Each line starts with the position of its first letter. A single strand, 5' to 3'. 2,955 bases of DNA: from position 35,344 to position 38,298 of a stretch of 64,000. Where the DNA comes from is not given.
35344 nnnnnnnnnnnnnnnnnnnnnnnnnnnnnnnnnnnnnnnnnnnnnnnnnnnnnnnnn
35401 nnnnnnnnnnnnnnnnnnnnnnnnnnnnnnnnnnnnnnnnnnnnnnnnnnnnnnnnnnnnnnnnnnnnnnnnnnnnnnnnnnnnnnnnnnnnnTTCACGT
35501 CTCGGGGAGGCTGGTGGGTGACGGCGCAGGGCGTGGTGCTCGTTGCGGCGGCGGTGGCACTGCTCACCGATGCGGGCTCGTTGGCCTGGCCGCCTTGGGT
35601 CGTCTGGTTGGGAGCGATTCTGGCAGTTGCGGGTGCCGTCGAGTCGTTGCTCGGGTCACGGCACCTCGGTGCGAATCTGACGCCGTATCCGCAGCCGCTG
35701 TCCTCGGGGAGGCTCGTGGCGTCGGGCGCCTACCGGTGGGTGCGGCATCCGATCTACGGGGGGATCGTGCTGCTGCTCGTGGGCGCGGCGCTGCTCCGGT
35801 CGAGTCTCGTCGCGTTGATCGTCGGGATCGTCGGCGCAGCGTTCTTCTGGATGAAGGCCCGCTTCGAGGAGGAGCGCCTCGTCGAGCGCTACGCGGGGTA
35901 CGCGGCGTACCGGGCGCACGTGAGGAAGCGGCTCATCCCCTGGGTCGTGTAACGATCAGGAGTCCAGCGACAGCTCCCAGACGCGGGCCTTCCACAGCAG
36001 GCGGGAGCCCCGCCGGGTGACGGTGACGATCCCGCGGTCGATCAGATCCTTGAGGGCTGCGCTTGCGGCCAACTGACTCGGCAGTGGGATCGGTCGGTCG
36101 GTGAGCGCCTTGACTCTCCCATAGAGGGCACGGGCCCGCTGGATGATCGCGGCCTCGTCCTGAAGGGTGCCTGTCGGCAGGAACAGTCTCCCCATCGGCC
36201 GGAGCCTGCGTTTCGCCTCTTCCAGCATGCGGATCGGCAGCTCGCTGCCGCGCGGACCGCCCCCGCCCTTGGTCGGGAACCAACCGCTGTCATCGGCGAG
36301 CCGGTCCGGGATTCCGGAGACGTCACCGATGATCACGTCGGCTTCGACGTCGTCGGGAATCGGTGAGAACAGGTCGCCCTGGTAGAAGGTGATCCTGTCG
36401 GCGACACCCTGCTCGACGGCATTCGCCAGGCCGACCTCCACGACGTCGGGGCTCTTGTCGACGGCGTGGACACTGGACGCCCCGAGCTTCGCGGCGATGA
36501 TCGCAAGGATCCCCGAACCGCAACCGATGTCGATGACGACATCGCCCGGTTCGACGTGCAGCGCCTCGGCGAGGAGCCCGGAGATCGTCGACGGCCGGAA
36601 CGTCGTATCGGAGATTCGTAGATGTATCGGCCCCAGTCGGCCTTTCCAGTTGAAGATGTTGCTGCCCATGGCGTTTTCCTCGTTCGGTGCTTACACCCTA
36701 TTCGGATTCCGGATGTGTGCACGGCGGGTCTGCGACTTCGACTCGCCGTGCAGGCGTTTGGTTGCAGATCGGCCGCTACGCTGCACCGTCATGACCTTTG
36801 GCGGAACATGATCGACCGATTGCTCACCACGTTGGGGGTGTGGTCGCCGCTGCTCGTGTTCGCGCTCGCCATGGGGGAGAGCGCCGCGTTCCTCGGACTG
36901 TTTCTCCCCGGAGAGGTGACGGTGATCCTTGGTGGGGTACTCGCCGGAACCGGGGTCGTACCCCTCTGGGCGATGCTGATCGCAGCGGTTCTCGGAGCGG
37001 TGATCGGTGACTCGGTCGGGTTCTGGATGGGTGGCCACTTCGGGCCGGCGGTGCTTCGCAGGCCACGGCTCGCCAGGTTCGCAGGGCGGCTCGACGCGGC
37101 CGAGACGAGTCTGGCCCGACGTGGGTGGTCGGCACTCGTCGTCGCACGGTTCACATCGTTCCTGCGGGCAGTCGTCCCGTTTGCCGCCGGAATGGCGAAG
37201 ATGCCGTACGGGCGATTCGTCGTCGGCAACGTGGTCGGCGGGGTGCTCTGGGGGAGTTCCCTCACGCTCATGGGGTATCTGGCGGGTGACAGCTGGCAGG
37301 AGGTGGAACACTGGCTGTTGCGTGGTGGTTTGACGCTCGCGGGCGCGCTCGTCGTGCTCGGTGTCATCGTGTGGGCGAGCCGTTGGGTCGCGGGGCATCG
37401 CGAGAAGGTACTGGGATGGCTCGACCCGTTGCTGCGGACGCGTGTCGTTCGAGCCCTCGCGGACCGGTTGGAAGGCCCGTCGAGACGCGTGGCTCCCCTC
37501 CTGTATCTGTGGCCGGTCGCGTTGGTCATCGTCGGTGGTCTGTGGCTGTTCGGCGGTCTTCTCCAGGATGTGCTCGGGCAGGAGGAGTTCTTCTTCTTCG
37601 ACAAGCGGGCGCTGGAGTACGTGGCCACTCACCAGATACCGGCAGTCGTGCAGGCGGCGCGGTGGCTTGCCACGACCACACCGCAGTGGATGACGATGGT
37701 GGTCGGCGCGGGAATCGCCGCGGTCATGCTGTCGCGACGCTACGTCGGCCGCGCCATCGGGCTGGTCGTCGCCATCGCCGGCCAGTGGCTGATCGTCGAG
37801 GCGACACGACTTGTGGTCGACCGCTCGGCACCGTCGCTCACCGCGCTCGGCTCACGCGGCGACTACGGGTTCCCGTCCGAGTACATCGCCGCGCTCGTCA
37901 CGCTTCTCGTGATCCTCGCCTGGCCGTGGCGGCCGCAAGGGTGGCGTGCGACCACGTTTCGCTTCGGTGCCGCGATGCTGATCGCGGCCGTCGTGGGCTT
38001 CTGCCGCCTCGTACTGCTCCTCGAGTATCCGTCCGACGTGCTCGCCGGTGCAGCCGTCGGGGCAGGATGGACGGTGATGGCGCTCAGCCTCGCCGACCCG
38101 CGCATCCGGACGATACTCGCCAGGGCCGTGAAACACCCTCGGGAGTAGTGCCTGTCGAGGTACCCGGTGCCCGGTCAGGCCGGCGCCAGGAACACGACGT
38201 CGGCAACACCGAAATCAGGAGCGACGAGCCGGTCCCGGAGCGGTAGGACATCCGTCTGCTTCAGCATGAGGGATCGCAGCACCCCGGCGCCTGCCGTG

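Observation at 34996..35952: HPPK (FolK) fused in-frame to an ICMT/PEMT-type membrane methyltransferase domain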

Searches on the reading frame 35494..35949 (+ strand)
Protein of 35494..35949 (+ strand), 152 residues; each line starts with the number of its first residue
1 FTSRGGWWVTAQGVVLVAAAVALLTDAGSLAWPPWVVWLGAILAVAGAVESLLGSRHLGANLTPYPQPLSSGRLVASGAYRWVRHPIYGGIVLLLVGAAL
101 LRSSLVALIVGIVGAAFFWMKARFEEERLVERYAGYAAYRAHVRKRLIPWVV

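Call 15: search_solved_structures(query=window:35494-35949:+, max_evalue=1, show_alignments=3)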
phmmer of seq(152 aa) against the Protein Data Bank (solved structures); distinct sequences matched with E-value up to 1: 4.
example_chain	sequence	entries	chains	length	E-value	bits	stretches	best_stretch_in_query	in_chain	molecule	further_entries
8xku_G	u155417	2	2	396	7e-10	42.3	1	73-151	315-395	AtTam46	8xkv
4a2n_B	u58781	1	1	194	1.9e-07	34.4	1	57-151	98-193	ISOPRENYLCYSTEINE CARBOXYL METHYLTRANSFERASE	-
5vg9_A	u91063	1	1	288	0.012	18.8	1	35-140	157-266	Protein-S-isoprenylcysteine O-methyltransferase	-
5v7p_A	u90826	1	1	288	0.013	18.8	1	35-140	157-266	Protein-S-isoprenylcysteine O-methyltransferase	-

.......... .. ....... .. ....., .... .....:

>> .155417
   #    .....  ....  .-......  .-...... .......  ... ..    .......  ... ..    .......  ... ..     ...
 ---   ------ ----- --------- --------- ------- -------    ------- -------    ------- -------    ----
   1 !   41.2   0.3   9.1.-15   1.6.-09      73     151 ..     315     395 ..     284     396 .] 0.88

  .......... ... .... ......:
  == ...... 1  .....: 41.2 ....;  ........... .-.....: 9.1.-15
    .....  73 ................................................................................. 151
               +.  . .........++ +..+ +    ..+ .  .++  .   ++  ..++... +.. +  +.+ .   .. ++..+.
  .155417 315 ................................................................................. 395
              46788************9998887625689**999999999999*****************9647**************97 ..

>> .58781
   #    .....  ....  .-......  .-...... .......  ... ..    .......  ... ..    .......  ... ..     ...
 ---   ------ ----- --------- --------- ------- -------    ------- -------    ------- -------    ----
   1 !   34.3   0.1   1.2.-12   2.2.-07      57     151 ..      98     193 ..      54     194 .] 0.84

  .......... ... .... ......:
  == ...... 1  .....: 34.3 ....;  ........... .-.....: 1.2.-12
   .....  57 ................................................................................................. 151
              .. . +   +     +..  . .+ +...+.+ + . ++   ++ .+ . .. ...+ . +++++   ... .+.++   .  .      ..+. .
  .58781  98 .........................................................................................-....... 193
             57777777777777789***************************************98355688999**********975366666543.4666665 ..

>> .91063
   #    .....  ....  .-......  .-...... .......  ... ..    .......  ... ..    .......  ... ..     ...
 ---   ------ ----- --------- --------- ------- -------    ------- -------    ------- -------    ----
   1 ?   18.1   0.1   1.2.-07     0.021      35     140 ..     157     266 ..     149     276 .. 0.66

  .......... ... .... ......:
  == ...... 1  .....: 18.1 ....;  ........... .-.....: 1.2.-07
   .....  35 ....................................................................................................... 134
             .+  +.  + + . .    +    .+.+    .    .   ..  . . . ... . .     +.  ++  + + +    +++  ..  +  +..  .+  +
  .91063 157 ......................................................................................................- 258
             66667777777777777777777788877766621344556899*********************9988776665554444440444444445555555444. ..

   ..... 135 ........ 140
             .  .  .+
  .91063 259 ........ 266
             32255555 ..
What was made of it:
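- The best PDB sequence hit of the C-domain is AtTam46 (8xku_G, E 7e-10; call 15).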

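Call 21: find_homologous_proteins(query=window:35494-35949:+, max_evalue=0.00001)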
Query seq(152 aa) (152 aa): 335 proteins with E <= 0.00001 among 2746 candidates; the best 120 are listed.
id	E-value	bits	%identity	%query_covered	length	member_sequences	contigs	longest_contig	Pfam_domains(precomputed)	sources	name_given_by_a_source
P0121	9.8e-39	151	53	100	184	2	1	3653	PF04191.19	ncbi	-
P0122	8.9e-38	148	51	100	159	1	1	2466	PF04140.20,PF04191.19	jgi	jgi:protein-S-isoprenylcysteine O-methyltransferase Ste14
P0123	1.4e-35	141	49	100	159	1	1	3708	PF04140.20,PF06966.18,PF04191.19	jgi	-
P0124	9.1e-31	125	50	99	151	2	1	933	PF04140.20,PF04191.19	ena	-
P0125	1.2e-30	125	43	100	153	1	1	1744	PF04191.19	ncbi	-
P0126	1.2e-29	121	48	100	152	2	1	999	PF04140.20,PF04191.19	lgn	-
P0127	3.3e-29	120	44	100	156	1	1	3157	PF04140.20,PF04191.19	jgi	jgi:protein-S-isoprenylcysteine O-methyltransferase Ste14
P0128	1.1e-28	118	48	80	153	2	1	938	PF04140.20,PF04191.19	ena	-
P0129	1.2e-28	118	51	86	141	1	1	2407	PF04140.20,PF04191.19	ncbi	-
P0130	1.3e-28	118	48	100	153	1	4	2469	PF04140.20,PF04191.19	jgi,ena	-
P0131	5.5e-28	116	44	100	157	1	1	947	PF04191.19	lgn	-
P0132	1.4e-27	115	48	99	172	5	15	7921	PF04140.20,PF04191.19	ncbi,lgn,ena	-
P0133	3.4e-27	113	49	99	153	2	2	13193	PF04140.20,PF04191.19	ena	-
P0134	9.3e-27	112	52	60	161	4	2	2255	PF04140.20,PF04191.19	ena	-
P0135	1.4e-26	111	47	100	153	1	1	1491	PF04140.20,PF04191.19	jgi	jgi:protein-S-isoprenylcysteine O-methyltransferase Ste14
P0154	6.1e-24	103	45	99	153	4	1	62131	PF04191.19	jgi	jgi:protein-S-isoprenylcysteine O-methyltransferase Ste14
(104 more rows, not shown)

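Call 22: find_encoding_contigs(protein=P0121, flank=4000, max_places=3)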
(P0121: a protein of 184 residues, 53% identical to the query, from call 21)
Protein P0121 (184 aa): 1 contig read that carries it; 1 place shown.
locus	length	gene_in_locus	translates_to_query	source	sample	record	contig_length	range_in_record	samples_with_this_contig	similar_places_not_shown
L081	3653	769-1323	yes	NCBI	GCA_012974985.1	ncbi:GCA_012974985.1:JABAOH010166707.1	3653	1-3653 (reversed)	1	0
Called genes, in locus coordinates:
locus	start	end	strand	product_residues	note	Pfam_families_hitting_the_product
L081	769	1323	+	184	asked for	PF04191:PEMT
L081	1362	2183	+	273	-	PF03807:F420_oxidored (weak), PF10727:Rossmann-like, PF10728:DUF2520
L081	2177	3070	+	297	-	PF02569:Pantoate_ligase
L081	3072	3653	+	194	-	?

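Call 23: find_encoding_contigs(protein=P0123, flank=4000, max_places=3)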
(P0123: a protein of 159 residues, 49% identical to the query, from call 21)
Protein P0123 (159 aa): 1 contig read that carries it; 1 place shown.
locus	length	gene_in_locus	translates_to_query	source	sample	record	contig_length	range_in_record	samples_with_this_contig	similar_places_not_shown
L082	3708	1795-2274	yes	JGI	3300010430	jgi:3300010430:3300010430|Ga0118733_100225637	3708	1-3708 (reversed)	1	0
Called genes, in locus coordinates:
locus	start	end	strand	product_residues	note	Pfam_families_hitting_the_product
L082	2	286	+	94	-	?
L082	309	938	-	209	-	PF00753:Lactamase_B, PF12706:Lactamase_B_2 (faint)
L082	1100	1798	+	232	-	PF13489:Methyltransf_23 (weak), PF08241:Methyltransf_11, PF08242:Methyltransf_12, PF13649:Methyltransf_25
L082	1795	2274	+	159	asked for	PF06966:DUF1295 (weak), PF04191:PEMT, PF04140:ICMT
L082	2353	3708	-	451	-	?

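Call 24: find_encoding_contigs(protein=P0133, flank=5000, max_places=3)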
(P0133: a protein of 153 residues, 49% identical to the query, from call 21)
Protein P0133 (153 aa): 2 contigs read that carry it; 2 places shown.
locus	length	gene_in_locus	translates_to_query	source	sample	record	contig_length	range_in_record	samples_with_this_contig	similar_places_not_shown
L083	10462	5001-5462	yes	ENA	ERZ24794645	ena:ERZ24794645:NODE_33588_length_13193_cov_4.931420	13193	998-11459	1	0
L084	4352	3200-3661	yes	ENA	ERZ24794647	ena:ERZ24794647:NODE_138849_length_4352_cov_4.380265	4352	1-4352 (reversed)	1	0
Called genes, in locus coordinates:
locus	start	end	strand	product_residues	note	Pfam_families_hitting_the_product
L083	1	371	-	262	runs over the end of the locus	PF01957:NfeD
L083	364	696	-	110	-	PF03551:PadR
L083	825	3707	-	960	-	PF17963:Big_9 (weak), PF00353:HemolysinCabind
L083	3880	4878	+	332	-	PF00296:Bac_luciferase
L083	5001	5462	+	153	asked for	PF04191:PEMT, PF04140:ICMT (weak)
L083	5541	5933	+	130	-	-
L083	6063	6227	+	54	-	PF20656:MS_N (weak)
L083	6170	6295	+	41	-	-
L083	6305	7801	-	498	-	PF00004:AAA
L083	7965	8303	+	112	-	PF06315:AceK_kinase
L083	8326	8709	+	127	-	PF01741:MscL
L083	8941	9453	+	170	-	PF04248:NTP_transf_9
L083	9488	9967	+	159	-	PF12867:DinB_2 (weak)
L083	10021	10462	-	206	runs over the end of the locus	PF03853:YjeF_N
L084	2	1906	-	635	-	?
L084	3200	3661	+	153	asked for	PF04191:PEMT, PF04140:ICMT (weak)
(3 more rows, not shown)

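Call 50: search_protein_representatives(protein=window:35494-35949:+)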
Query: 152 residues. Proteins with E-value up to 0.001 (for the whole library): 10119; up to 1e-10: 1184; up to 1e-30: 9. The best 150 are listed.
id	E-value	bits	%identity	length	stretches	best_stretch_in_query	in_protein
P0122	2.8e-38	147.6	53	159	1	1-152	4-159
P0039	1.6e-36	142.0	52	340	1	1-152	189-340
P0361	1.7e-36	141.9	50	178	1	1-151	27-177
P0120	1.5e-34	135.6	48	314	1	3-151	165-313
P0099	1.2e-33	132.6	46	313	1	3-151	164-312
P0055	3.5e-33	131.1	51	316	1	1-151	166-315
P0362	2.7e-32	128.2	45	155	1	1-151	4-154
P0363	1.5e-31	125.8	51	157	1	1-151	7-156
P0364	4.0e-31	124.4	46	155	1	1-151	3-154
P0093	5.4e-30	120.8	49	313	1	1-151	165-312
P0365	1.7e-29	119.1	47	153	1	1-152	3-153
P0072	1.9e-29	119.0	48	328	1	3-151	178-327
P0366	2.0e-28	115.6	48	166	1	1-151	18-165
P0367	2.8e-28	115.2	50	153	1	1-151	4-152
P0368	5.2e-28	114.3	44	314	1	5-152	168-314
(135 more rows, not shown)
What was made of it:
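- Closest known: Short stand-alone 'Ste14/ICMT-family' proteins of about 155 aa. Same: They are interleaved with fused forms in the exhaustive search (calls 21, 50).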

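Call 51: find_encoding_contigs(protein=P0122, flank=3000, max_places=2)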
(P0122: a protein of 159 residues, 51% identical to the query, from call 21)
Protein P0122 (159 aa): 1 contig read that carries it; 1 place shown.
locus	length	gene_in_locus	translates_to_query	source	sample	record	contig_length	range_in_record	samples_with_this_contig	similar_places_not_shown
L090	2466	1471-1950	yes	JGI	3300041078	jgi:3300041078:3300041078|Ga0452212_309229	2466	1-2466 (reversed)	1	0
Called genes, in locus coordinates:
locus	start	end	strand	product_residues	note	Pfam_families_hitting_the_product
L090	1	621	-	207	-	?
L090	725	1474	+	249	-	PF13489:Methyltransf_23, PF13649:Methyltransf_25, PF08241:Methyltransf_11, PF08242:Methyltransf_12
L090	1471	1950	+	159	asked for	PF04140:ICMT (weak), PF04191:PEMT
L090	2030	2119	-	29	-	-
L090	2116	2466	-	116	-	PF00004:AAA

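Call 52: find_encoding_contigs(protein=P0154, flank=5000, max_places=2)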
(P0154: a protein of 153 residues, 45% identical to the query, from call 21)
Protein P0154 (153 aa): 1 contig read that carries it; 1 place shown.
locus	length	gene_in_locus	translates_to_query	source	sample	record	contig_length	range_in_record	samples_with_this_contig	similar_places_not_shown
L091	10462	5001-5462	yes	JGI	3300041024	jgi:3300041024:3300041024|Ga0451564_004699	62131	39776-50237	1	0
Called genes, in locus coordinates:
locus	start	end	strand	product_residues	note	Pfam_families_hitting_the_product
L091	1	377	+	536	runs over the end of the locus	PF06609:TRI12 (weak), PF07690:MFS_1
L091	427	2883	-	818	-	PF02861:Clp_N, PF13191:AAA_16 (weak), PF23569:NBD_SMAX1, PF00004:AAA, PF17871:AAA_lid_9, PF00004:AAA, PF07724:AAA_2, PF07728:AAA_5, +6 more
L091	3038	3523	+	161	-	PF08281:Sigma70_r4_2, PF04545:Sigma70_r4 (weak)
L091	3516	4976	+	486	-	PF07494:Reg_prop (faint)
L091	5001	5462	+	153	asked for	PF04191:PEMT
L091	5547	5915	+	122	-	-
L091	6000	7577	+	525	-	PF20656:MS_N, PF01274:MS_TIM-barrel, PF20659:MS_C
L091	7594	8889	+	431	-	PF00463:ICL, PF13714:PEP_mutase, PF00463:ICL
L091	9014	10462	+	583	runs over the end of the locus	PF20423:AceK_regulatory, PF06315:AceK_kinase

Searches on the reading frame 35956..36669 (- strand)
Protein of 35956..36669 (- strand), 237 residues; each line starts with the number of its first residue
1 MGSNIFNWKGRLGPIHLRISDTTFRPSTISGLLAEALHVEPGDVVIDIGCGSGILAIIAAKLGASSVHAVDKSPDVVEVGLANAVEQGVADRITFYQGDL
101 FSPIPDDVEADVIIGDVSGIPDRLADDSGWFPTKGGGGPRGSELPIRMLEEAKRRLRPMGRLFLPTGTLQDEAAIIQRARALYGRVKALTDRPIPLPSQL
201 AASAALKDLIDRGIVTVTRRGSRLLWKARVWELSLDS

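Call 3: search_protein_families(library=pfam, proteins=[window:35956-36669:-], max_evalue=0.01)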
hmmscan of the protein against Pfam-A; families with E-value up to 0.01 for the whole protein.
window:35956-36669:- (237 aa): 17 families
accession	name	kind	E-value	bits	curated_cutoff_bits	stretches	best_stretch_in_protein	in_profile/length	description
PF06325.19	PrmA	-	6.9e-15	55.7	22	1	38-115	158-232/296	Ribosomal protein L11 methyltransferase (PrmA)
PF13847.12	Methyltransf_31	-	1.6e-12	47.7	27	1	41-165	3-110/145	Methyltransferase domain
PF05175.20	MTS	-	3.7e-11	43.4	23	1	30-114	20-103/170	Methyltransferase small domain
PF13649.12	Methyltransf_25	-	4.4e-10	40.6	27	1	45-114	1-69/97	Methyltransferase domain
PF08241.18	Methyltransf_11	-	1.1e-08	36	21.2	1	46-113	1-64/95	Methyltransferase domain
PF13489.12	Methyltransf_23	-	1.7e-06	28.3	27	1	27-92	7-74/164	Methyltransferase domain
PF01728.25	FtsJ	-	7.1e-06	26.5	24.1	1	36-122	15-105/181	FtsJ-like methyltransferase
PF01170.24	UPF0020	-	8.4e-06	26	22.3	1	26-116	9-128/197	RMKL-like, methyltransferase domain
PF01135.25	PCMT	-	1e-05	25.9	20.3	1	28-99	60-132/210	Protein-L-isoaspartate(D-aspartate) O-methyltransferase (PCMT)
PF02475.24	TRM5-TYW2_MTfase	-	1.2e-05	25.7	28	1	36-114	31-109/164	TRM5/TYW2 methyltransferase domain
PF08242.18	Methyltransf_12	-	1.4e-05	26.2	30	1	46-114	1-70/98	Methyltransferase domain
PF12847.13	Methyltransf_18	-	5.1e-05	23.8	27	1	36-114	9-87/151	Methyltransferase domain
PF09445.16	Methyltransf_15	-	8.7e-05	22.6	22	1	44-103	3-61/165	RNA cap guanine-N2 methyltransferase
PF00891.24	Methyltransf_2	-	0.00057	19.7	22.3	1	36-114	57-132/210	O-methyltransferase domain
PF13679.12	Methyltransf_32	-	0.0013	19.1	27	1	29-104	13-93/143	Methyltransferase domain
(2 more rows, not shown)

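Call 4: search_protein_families(library=ncbifam, proteins=[window:35956-36669:-], max_evalue=0.01)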
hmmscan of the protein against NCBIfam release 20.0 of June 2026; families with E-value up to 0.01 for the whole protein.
window:35956-36669:- (237 aa): 56 families (the best 25 are shown)
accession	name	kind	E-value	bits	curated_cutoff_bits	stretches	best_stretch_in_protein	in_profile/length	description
NF011529.0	PRK14968.1-3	equivalog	2.1e-20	73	162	1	15-178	8-168/198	putative methyltransferase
TIGR00406.1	prmA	equivalog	4.8e-16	59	183.15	1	37-116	155-232/288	50S ribosomal protein L11 methyltransferase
NF001790.0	PRK00517.3-3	equivalog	9.7e-15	54.6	269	1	34-106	115-185/262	50S ribosomal protein L11 methyltransferase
TIGR03534.1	RF_mod_PrmC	equivalog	1.1e-13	51.3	199.1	1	40-174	87-227/253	peptide chain release factor N(5)-glutamine methyltransferase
NF011528.0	PRK14968.1-2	equivalog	1.1e-13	51.2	171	1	16-174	13-165/205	putative methyltransferase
TIGR00536.1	hemK_fam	subfamily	2.1e-13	50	115.5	1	42-168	115-246/286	HemK family protein methyltransferase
TIGR00537.1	hemK_rel_arch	hypoth_equivalog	1.7e-12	47.4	87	1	26-181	4-155/179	HemK2/MTQ2 family protein methyltransferase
NF043040.1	corrin_prot_MT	hypoth_equivalog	8.7e-12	44.9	180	1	38-98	37-97/216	corrinoid protein-associated methyltransferase CpaM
NF001785.0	PRK00517.2-2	equivalog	1.2e-11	44.3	188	1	42-116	146-218/282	50S ribosomal protein L11 methyltransferase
TIGR03533.1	L3_gln_methyl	equivalog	1.6e-11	44.1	229.7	1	34-169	114-254/284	50S ribosomal protein L3 N(5)-glutamine methyltransferase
NF011527.0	PRK14968.1-1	equivalog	1.1e-10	41.6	242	1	20-180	11-165/192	putative methyltransferase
TIGR03704.1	PrmC_rel_meth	equivalog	6.4e-10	38.9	248.8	1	36-178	81-229/251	putative protein N(5)-glutamine methyltransferase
TIGR02469.1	CbiT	equivalog_domain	1.8e-09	37.9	78.3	1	35-113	13-92/124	precorrin-6Y C5,15-methyltransferase (decarboxylating) subunit CbiT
TIGR02021.1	BchM-ChlM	equivalog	9.7e-09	35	158.9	1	41-102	54-114/218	magnesium protoporphyrin IX methyltransferase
NF011530.0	PRK14968.1-4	equivalog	1.7e-08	34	243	1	15-177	11-168/202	putative methyltransferase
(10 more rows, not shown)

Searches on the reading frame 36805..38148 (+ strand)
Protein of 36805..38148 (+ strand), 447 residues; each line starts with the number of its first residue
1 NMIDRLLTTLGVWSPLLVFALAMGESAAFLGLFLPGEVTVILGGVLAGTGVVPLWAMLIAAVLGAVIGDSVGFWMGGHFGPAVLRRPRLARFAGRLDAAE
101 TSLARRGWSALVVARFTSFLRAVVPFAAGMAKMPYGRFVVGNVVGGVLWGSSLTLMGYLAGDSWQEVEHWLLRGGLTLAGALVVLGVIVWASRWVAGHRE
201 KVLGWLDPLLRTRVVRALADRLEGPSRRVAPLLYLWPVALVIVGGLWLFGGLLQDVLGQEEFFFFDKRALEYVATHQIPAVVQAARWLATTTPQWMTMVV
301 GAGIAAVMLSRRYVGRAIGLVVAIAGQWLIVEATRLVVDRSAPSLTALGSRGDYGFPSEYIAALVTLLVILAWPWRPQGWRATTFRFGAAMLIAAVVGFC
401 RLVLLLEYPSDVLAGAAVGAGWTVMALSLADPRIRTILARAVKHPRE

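Call 3: search_protein_families(library=pfam, proteins=[window:36805-38148:+], max_evalue=0.01)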
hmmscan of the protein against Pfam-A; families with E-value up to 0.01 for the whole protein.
window:36805-38148:+ (447 aa): 2 families
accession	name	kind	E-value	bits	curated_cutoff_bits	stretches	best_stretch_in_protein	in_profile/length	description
PF09335.16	VTT_dom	-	1e-20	74.9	33.9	1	34-158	1-122/123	VTT domain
PF01569.27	PAP2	-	7.9e-07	29.3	27.2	1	341-430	26-125/130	PAP2 superfamily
